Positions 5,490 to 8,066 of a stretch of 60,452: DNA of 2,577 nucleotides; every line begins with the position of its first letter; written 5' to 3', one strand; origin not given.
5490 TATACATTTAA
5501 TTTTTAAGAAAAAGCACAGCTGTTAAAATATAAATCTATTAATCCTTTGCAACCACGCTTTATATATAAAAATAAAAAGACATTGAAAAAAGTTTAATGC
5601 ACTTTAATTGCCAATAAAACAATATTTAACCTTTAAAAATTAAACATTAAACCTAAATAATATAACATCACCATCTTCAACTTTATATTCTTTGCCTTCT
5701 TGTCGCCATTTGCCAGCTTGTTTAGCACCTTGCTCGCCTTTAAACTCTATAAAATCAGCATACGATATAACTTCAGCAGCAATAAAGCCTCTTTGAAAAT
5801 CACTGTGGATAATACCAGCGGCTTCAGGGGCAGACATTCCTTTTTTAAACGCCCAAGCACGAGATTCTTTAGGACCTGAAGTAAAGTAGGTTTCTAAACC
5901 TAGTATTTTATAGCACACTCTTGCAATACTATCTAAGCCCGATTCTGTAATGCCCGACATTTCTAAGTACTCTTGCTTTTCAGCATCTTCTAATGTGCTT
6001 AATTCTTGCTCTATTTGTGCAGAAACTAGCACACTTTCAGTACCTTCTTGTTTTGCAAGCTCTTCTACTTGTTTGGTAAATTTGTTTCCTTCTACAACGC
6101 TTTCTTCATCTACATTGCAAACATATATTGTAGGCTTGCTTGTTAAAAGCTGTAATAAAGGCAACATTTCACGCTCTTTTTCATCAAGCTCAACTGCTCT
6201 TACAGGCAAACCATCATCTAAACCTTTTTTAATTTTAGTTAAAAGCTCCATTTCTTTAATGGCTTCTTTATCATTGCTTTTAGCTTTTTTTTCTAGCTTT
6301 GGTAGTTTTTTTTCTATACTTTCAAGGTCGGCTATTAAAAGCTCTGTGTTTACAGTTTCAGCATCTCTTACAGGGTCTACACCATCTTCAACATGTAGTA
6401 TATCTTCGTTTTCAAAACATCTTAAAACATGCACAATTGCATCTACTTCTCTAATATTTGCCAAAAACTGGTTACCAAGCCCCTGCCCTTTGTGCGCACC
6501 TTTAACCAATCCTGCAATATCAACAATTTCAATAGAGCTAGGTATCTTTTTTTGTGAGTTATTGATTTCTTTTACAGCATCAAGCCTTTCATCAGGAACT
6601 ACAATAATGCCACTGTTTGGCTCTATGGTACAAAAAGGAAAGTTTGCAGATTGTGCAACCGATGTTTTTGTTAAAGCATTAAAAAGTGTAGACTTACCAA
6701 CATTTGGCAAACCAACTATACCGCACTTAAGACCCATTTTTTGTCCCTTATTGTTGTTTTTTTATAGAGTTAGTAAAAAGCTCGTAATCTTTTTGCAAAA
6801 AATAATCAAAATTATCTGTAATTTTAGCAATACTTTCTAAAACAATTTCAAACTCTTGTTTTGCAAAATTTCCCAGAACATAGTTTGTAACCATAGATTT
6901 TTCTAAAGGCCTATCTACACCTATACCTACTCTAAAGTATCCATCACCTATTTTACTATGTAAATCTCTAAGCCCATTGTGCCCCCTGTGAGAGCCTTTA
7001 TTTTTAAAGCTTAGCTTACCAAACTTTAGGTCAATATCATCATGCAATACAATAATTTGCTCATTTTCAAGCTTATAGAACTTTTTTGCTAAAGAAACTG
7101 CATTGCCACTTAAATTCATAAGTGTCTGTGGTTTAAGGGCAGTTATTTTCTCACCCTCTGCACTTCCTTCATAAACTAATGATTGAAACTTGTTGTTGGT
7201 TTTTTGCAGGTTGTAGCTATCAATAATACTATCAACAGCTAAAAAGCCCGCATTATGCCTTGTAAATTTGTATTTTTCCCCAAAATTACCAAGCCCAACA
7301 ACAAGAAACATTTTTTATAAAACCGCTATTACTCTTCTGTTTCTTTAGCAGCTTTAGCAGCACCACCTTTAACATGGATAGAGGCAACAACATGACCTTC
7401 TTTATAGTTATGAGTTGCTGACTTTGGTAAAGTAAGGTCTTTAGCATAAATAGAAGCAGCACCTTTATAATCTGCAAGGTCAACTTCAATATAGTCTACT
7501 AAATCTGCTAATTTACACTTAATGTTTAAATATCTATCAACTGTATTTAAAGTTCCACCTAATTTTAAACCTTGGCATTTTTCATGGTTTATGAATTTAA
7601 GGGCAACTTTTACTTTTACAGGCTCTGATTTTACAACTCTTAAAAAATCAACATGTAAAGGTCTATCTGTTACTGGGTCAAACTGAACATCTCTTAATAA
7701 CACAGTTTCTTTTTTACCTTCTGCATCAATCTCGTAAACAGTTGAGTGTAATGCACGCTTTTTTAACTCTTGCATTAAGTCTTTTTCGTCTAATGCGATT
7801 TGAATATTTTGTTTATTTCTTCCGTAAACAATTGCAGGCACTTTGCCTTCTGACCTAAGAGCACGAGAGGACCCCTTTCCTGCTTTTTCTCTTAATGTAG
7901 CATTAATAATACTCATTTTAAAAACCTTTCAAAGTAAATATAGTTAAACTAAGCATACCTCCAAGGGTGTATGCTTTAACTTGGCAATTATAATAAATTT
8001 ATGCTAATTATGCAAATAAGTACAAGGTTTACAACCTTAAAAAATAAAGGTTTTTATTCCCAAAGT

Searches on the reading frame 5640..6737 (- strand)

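Call 37: search_protein_families(library=pfam, max_evalue=0.00001, proteins=[window:5640-6737:-])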
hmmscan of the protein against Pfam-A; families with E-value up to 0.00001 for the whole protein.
window:5640-6737:- (365 aa): 3 families
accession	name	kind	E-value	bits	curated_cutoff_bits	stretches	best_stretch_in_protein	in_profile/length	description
PF06071.19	YchF-GTPase_C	-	1.7e-37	127.8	27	1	281-364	1-84/84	Protein of unknown function (DUF933)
PF01926.29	MMR_HSR1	-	1.9e-23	83.1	21.9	1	5-111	2-87/113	50S ribosome-binding GTPase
PF02421.24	FeoB_N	-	7.3e-09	35.8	27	1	5-49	3-46/156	Ferrous iron transport protein B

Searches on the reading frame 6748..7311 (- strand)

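Call 37: search_protein_families(library=pfam, max_evalue=0.00001, proteins=[window:6748-7311:-])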
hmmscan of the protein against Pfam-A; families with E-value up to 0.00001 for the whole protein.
window:6748-7311:- (187 aa): 1 family
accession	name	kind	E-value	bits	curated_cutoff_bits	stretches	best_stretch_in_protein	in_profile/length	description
PF01195.25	Pept_tRNA_hydro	-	9.9e-57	192.2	27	1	3-182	1-181/183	Peptidyl-tRNA hydrolase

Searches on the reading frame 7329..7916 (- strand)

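Call 37: search_protein_families(library=pfam, max_evalue=0.00001, proteins=[window:7329-7916:-])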
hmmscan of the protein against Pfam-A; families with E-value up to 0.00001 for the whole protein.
window:7329-7916:- (195 aa): 2 families
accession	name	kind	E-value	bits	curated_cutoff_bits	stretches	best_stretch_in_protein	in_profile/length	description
PF01386.24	Ribosomal_L25p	-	2.1e-28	99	23.6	1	4-91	1-82/82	Ribosomal L25p family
PF14693.11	Ribosomal_TL5_C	-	2.8e-17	63.3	27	1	100-181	2-81/84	Ribosomal protein TL5, C-terminal domain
